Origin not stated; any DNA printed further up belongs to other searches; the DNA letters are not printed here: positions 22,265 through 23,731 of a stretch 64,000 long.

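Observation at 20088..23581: Three tandem UxuA-family paralogs, each with a twin-arginine export leader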

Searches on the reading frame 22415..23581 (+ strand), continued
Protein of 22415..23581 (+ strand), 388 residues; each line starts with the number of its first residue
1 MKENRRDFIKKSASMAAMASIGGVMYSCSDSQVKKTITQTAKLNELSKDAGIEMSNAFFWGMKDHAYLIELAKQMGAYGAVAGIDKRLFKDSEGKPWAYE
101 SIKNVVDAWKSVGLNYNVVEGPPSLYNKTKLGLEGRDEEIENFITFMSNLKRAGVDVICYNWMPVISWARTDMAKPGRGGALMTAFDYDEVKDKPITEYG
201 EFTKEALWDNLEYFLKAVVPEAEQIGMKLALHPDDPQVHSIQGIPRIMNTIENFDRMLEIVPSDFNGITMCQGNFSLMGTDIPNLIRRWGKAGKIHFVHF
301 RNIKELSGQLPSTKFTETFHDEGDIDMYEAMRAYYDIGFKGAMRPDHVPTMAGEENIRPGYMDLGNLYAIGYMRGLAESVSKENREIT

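Call 24: find_encoding_contigs(protein=P0069, flank=10000, max_places=2)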
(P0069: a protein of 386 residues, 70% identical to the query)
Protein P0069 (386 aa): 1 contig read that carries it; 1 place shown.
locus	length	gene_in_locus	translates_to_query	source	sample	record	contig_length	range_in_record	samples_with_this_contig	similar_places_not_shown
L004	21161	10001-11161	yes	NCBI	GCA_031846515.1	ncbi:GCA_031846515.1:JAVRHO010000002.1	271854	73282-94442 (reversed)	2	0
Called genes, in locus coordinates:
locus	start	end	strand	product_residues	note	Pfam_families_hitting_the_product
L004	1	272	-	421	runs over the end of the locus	PF04055:Radical_SAM, PF12836:HHH_3 (weak)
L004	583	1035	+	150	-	PF09424:YqeY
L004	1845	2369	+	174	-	PF07638:Sigma70_ECF (faint), PF04542:Sigma70_r2, PF08281:Sigma70_r4_2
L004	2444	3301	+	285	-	PF04773:FecR, PF16344:FecR_C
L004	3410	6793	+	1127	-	PF13620:CarboxypepD_reg (weak), PF13715:CarbopepD_reg_2, PF07715:Plug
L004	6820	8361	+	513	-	PF12741:SusD-like, PF12771:SusD-like_2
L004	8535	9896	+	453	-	PF02746:MR_MLE_N, PF13378:MR_MLE_C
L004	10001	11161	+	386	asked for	PF03786:UxuA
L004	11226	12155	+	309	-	PF03737:RraA-like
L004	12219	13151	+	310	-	PF03737:RraA-like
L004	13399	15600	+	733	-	PF01011:PQQ, PF00034:Cytochrom_C (weak), PF13442:Cytochrome_CBB3, PF01011:PQQ, PF13360:PQQ_2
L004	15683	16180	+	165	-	PF14534:DUF4440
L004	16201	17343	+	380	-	PF13593:SBF_like, PF01758:SBF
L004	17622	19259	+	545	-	PF01301:Glyco_hydro_35 (weak), PF18120:DUF5597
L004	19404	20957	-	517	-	PF02696:SelO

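Call 26: find_related_loci(query=A1, collection=genome_contigs, flank=10000)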
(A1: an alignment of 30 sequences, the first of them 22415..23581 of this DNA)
Query A1 (388 aa) in genome_contigs; peptide patterns used: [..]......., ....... (x = any residue, [..] = any of these).
422 stretches matched a pattern; 350 encode a relative of the query (tblastn E <= 1e-3); the best 80 are kept; 79 distinct loci.
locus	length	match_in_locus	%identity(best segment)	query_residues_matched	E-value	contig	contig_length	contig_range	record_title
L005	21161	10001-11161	86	1-385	0e+0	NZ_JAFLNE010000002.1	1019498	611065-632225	Allomuricauda sp. CAU 1633 contig2, whole genome shotgun sequence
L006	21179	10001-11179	76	1-388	0e+0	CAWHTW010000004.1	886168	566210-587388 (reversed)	MAG: uncultured Flavobacteriaceae bacterium isolate MFD03250.bin.1.117 genome assembly, contig: contig_12890, whole geno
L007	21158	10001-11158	76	1-386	0e+0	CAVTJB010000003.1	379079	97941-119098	MAG: uncultured Flavobacteriaceae bacterium isolate MFD05684.bin.2.114 genome assembly, contig: contig_31664, whole geno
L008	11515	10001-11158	76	1-384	0e+0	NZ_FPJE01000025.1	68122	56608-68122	Sinomicrobium oceani strain CGMCC 1.12145, whole genome shotgun sequence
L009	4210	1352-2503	74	1-385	0e+0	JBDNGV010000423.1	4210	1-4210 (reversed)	MAG: Daejeonella sp. isolate concoct.228.ELB k141_606049, whole genome shotgun sequence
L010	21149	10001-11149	73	1-383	0e+0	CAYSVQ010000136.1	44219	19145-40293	MAG TPA_asm: uncultured Flavobacteriaceae bacterium isolate binchicken_co31_337 genome assembly, contig: k141_5465588, w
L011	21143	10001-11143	75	1-382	0e+0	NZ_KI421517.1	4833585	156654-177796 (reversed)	Adhaeribacter aquaticus DSM 16391 AdhaqDRAFT_Scaffold1.4, whole genome shotgun sequence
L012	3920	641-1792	72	1-385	0e+0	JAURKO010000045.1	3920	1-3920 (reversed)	MAG: Daejeonella sp. isolate SFB_Fresh_Co_79 k141_682414, whole genome shotgun sequence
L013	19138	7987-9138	72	1-385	0e+0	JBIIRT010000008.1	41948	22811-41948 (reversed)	MAG: Daejeonella sp. isolate ME2003-10-15_3300042462_group2_bin55 Rohwer_bin1075_scaffold_178_c1, whole genome shotgun s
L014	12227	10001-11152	72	1-385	0e+0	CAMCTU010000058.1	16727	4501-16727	MAG: Sphingobacterium thalpophilum isolate MsE-30jul19-90 genome assembly, contig: MsE-30jul19-C4962, whole genome shotg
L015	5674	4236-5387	72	1-385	0e+0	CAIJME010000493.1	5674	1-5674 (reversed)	MAG: uncultured Sphingobacteriales bacterium isolate Loclat_bin-18560 genome assembly, contig: bin-18560:493/517, whole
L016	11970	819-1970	73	1-385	0e+0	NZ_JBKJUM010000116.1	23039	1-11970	MAG: Daejeonella sp. isolate ant_bin.69 S1Ck117_76269_flag_0_multi_64.0000_len_23039, whole genome shotgun sequence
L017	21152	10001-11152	72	1-385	0e+0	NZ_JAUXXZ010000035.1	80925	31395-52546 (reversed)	MAG: Daejeonella sp. isolate C18_concoct.bin.0_sub C18_k141_466759, whole genome shotgun sequence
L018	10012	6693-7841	72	1-385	0e+0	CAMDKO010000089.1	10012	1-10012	MAG: Pedobacter schmidteae isolate MsH-01oct19-224 genome assembly, contig: MsH-01oct19-C14835, whole genome shotgun seq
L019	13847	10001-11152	72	1-385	0e+0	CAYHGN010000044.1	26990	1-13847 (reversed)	MAG TPA_asm: uncultured Sphingobacterium sp. isolate ERP119702_co1_112 genome assembly, contig: NODE_1802_length_26990_c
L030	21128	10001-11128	65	1-385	2e-166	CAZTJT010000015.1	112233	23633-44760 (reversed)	MAG TPA_asm: uncultured Rikenellaceae bacterium isolate binchicken_co7_100 genome assembly, contig: NODE_308_length_1122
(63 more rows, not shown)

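Call 34: search_protein_families(library=pfam, proteins=[L001:11723-12703:+, L001:15364-16596:+, L002:16069-16701:+, L002:14325-16061:+], max_evalue=1)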
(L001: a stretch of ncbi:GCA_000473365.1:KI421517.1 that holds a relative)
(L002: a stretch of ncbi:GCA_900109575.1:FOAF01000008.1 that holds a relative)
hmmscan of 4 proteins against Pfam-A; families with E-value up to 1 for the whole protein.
L001:11723-12703:+ (326 aa): 0 families

L001:15364-16596:+ (410 aa): 1 family
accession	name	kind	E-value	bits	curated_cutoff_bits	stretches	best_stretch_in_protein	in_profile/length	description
PF07670.19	Gate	-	8.8e-24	84.4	29.6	2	277-381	2-104/104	Nucleoside recognition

L002:16069-16701:+ (210 aa): 1 family
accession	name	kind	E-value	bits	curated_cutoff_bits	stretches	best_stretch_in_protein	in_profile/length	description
PF13618.11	Gluconate_2-dh3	-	8.4e-34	117.3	23.4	1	66-190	2-130/135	Gluconate 2-dehydrogenase subunit 3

L002:14325-16061:+ (578 aa): 12 families
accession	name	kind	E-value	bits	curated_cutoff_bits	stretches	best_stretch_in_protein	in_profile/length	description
PF05199.19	GMC_oxred_C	-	3.9e-22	79.7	24.6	1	443-561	6-138/139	GMC oxidoreductase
PF00732.25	GMC_oxred_N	-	2.1e-11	44.5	23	1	94-325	15-215/218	GMC oxidoreductase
PF00890.30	FAD_binding_2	-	3.4e-05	23.7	20.4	1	14-46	1-33/414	FAD binding domain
PF01946.23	Thi4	-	0.0004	20.1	26.2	1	11-43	16-49/235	Thi4 family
PF07992.20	Pyr_redox_2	-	0.004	17.1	26.1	1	13-44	1-32/291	Pyridine nucleotide-disulphide oxidoreductase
PF12831.13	FAD_oxidored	-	0.0052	16.6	27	1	14-46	1-33/416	FAD dependent oxidoreductase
PF13450.12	NAD_binding_8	-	0.0055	17.4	21.9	1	17-45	1-29/68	NAD(P)-binding Rossmann-like domain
PF01266.30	DAO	-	0.025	14.6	27.9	1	14-46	1-33/353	FAD dependent oxidoreductase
PF01494.25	FAD_binding_3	-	0.031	13.9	22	1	14-43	3-32/349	FAD binding domain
PF03486.20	HI0933_like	-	0.063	13.2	50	1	14-44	2-32/244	HI0933-like protein Rossmann domain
PF02558.23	ApbA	-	0.21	11.6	22.2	1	17-43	3-29/150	Ketopantoate reductase PanE/ApbA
PF00070.33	Pyr_redox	-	0.3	12.1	22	0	15-47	2-34/82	Pyridine nucleotide-disulphide oxidoreductase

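Call 41: search_protein_representatives(protein=window:22415-23581:+)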
Query: 388 residues. Proteins with E-value up to 0.001 (for the whole library): 3718; up to 1e-10: 1708; up to 1e-30: 319. The best 150 are listed.
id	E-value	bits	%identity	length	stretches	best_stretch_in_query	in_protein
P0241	7.5e-101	354.4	38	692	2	74-381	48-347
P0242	6.5e-89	315.1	63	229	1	1-224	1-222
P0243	3.1e-84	299.6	54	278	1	1-264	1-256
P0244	4.6e-80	285.9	48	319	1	69-381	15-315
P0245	2.8e-78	280.0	45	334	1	73-380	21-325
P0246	5.9e-78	279.0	44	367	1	68-379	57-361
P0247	1.8e-73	264.2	48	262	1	120-380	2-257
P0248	1.1e-72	261.7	47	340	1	69-382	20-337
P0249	4.8e-71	256.2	49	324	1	100-380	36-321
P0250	3.1e-70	253.6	43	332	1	71-379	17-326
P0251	2.5e-69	250.6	49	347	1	102-383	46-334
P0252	4.9e-69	249.6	44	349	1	95-380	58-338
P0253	3.6e-68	246.8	41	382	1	74-378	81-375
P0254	7.2e-67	242.5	42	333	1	70-378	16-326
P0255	1.3e-65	238.4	42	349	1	104-381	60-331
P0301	2.0e-49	185.0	35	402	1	72-377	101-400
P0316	2.1e-47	178.4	38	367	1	71-381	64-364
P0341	3.4e-43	164.6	40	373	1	128-385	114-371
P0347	8.7e-43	163.2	36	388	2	95-379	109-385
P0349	1.1e-42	162.9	36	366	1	124-382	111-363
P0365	1.5e-41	159.2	40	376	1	134-380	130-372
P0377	4.3e-40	154.3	34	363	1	94-376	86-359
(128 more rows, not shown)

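Call 55: predict_structure(alignment_id=A1)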
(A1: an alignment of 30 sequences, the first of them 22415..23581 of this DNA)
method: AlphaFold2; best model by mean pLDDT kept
length: 388 residues; sequences in the alignment: 30
mean_pLDDT: 83.6   pTM: 0.81
mean pLDDT of the five models: 83.6, 82.4, 82.3, 81.1, 73.6
residues with pLDDT >= 90: 212; 70-90: 104; 50-70: 28; < 50: 44
segments of 3 or more residues with pLDDT < 50: 1-3, 17-48, 177-182
pLDDT, mean of each block of 10 residues (from residue 1): 56 50 37 42 45 89 90 91 93 95 97 95 90 96 98 97 70 56 70 87 95 98 98 87 90 97 98 93 97 96 88 83 89 94 87 76 87 91 68
secondary structure, 60 per line:
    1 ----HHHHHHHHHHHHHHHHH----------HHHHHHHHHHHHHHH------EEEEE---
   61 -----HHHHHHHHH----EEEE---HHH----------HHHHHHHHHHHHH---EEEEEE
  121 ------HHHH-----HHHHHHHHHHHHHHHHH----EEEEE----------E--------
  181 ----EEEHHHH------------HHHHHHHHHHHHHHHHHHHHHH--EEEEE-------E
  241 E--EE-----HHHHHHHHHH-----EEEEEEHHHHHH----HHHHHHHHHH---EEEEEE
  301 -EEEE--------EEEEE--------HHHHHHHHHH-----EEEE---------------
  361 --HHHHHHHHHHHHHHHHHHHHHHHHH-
elements in order: H5-21 H32-46 E53-57 H66-74 E79-82 H99-111 E115-120 H127-130 H136-152 E157-161 E185-187 H188-191 H204-225 E228-232 H251-260 E266-271 H272-277 H282-291 E295-300 E302-305 E314-318 H327-336 E342-345 H363-387

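Call 59: search_protein_families(library=pfam, proteins=[L007:5652-6449:+, L007:7383-8291:+, L007:8203-9798:+, L007:11442-13610:-, L007:13636-16473:-, L030:3526-6144:+, L030:6961-8070:-, L030:8074-9843:-, L030:11208-11777:+, L030:14741-15934:+], max_evalue=0.001)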
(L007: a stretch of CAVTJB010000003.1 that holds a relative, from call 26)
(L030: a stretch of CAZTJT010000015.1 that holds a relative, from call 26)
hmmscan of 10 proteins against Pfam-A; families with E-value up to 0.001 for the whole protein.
L007:5652-6449:+ (265 aa): 2 families
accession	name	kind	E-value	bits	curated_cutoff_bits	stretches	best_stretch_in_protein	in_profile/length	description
PF22483.2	Mu-transpos_C_2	-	5.3e-12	45.7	27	1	189-255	1-65/73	Mu transposase, C-terminal domain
PF00665.32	rve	-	3.1e-09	37.4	32.6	1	8-119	5-102/102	Integrase core domain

L007:7383-8291:+ (302 aa): 1 family
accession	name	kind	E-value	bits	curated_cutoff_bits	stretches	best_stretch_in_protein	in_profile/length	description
PF12704.14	MacB_PCD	-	6e-24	85.9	27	1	20-240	1-205/207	MacB-like periplasmic core domain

L007:8203-9798:+ (531 aa): 2 families
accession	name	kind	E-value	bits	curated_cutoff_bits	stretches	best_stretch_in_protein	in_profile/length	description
PF02687.27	FtsX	-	8.4e-22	77.9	25.5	2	18-135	2-119/120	FtsX-like permease C-terminal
PF12704.14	MacB_PCD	-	9.8e-09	36.2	27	1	215-373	56-205/207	MacB-like periplasmic core domain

L007:11442-13610:- (722 aa): 4 families
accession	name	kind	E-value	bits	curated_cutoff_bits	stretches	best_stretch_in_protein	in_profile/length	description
PF01055.32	Glyco_hydro_31_2nd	-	3.8e-46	158.4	23.5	1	230-524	3-328/328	Glycosyl hydrolases family 31 TIM-barrel domain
PF21365.3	Glyco_hydro_31_3rd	-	8.8e-18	65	24.4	1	570-636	20-87/87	Glycosyl hydrolase family 31 C-terminal domain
PF17137.9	DUF5110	-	3.9e-11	43.3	27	1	653-696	1-43/71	Domain of unknown function (DUF5110)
PF13802.12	Gal_mutarotas_2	-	7.8e-09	36.5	27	1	88-157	102-179/184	Glycosyl hydrolase 31 N-terminal galactose mutarotase-like domain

L007:13636-16473:- (945 aa): 1 family
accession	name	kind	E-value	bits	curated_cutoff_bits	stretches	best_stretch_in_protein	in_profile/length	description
PF08305.17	NPCBM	-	5.6e-26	91.6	23.9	2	44-129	5-89/137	NPCBM/NEW2 domain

L030:3526-6144:+ (872 aa): 3 families
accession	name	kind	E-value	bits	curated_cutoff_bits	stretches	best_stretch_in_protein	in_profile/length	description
PF00932.25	LTD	-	3.8e-20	72.7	34.3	1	329-440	4-108/109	Lamin Tail Domain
PF13205.12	Big_5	-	2e-06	28.9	23.6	0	509-580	23-96/105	Bacterial Ig-like domain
PF13585.12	CHU_C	-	0.00032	21.2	27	1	779-862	6-80/86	CHU_C Type IX secretion signal domain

L030:6961-8070:- (369 aa): 1 family
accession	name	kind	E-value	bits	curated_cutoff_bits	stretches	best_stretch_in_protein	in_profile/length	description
PF02606.20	LpxK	-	2.6e-83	280.3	27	1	7-351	3-324/328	Tetraacyldisaccharide-1-P 4'-kinase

L030:8074-9843:- (589 aa): 4 families
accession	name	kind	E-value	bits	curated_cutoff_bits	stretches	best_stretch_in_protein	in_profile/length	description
PF01343.23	Peptidase_S49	-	1.6e-73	246.2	24.9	2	374-524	4-153/154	Peptidase family S49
PF00574.28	CLP_protease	-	2e-06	28.2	20.2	1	307-401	8-99/182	Clp protease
PF01972.22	SDH_protease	-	1.9e-05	24.3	31.3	0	337-412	82-155/286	ClpP-like SDH-type serine proteinase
PF25145.1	NfeD1b_N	-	0.00026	21.1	40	0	340-414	25-97/189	NfeD1b, N-terminal domain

L030:11208-11777:+ (189 aa): 1 family
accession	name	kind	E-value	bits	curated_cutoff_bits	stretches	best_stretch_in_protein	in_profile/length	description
PF01288.25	HPPK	-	9.4e-38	129.6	25.7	1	12-140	1-116/116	7,8-dihydro-6-hydroxymethylpterin-pyrophosphokinase (HPPK)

L030:14741-15934:+ (397 aa): 2 families
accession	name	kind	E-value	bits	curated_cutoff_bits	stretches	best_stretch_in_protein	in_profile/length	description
PF13091.12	PLDc_2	-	8e-39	132.9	27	2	221-344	2-128/132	PLD-like domain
PF00614.28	PLDc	-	1.4e-09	38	21.9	1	118-143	3-28/28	Phospholipase D Active site motif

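Call 60: fold_search(model_id=the predicted structure, library=pdb)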
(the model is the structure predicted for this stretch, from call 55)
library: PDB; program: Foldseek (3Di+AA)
matches with E <= 10: 1803; with E <= 0.001: 287
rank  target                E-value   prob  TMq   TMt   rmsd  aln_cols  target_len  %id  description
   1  3ban_B                4.8e-27  1.00  0.75  0.83   3.1       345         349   32  The crystal structure of mannonate dehydratase from Streptococcus suis serotype2 (released 2008-11-11)
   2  1tz9_A                5.3e-26  1.00  0.73  0.82   3.8       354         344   30  Crystal Structure of the Putative Mannonate Dehydratase from Enterococcus faecalis, Northeast Structural Genomics Targ (released 2004-07-20)
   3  3ban_A                3.5e-25  1.00  0.76  0.84   2.7       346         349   32  The crystal structure of mannonate dehydratase from Streptococcus suis serotype2 (released 2008-11-11)
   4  4eac_A                7.1e-23  1.00  0.74  0.73   3.9       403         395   27  Crystal structure of mannonate dehydratase from Escherichia coli strain K12 (released 2013-03-27)
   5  4eac_C                1.7e-22  1.00  0.73  0.71   4.5       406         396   26  Crystal structure of mannonate dehydratase from Escherichia coli strain K12 (released 2013-03-27)
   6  3cqj_B                1.5e-10  1.00  0.53  0.72   5.5       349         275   15  Crystal Structure of L-xylulose-5-phosphate 3-epimerase UlaE (form B) complex with Zn2+ (released 2008-11-25)
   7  3cqi_A                2.1e-10  1.00  0.51  0.69   6.2       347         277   16  Crystal Structure of L-xylulose-5-phosphate 3-epimerase UlaE (form B) complex with sulfate (released 2008-11-25)
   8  1i60                  4.2e-10  1.00  0.54  0.72   4.7       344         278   17  Structural genomics, IOLI protein (released 2002-03-13)
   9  3cqj_A                5.7e-10  1.00  0.52  0.70   5.9       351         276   15  Crystal Structure of L-xylulose-5-phosphate 3-epimerase UlaE (form B) complex with Zn2+ (released 2008-11-25)
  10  3cqi_B                6.7e-10  1.00  0.53  0.72   5.6       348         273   15  Crystal Structure of L-xylulose-5-phosphate 3-epimerase UlaE (form B) complex with sulfate (released 2008-11-25)
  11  5zfs_A                7.2e-10  1.00  0.53  0.68   6.7       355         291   13  Crystal structure of Arthrobacter globiformis M30 sugar epimerase which can produce D-allulose from D-fructose (released 2018-10-24)
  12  5zfs_B                8.5e-10  1.00  0.53  0.68   6.7       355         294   13  Crystal structure of Arthrobacter globiformis M30 sugar epimerase which can produce D-allulose from D-fructose (released 2018-10-24)
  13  8yec_A                8.5e-10  1.00  0.52  0.66   6.9       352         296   13  Crystal structure of L-ribulose 3-epimerase in complex with D-allulose (released 2025-02-12)
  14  3vyl_A                1.0e-09  1.00  0.53  0.67   6.3       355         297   14  Structure of L-ribulose 3-epimerase (released 2013-10-02)
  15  8yec_C                1.1e-09  1.00  0.53  0.67   7.4       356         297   12  Crystal structure of L-ribulose 3-epimerase in complex with D-allulose (released 2025-02-12)
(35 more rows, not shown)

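Call 66: search_solved_structures(query=L001:11723-12703:+, max_evalue=10)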
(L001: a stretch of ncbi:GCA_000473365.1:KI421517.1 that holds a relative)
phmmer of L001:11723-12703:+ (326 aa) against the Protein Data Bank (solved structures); distinct sequences matched with E-value up to 10: 0.

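Call 67: search_protein_families(library=ncbifam, proteins=[L001:11723-12703:+], max_evalue=1)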
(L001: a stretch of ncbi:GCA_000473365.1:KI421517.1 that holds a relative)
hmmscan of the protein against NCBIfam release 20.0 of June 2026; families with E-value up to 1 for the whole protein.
L001:11723-12703:+ (326 aa): 0 families
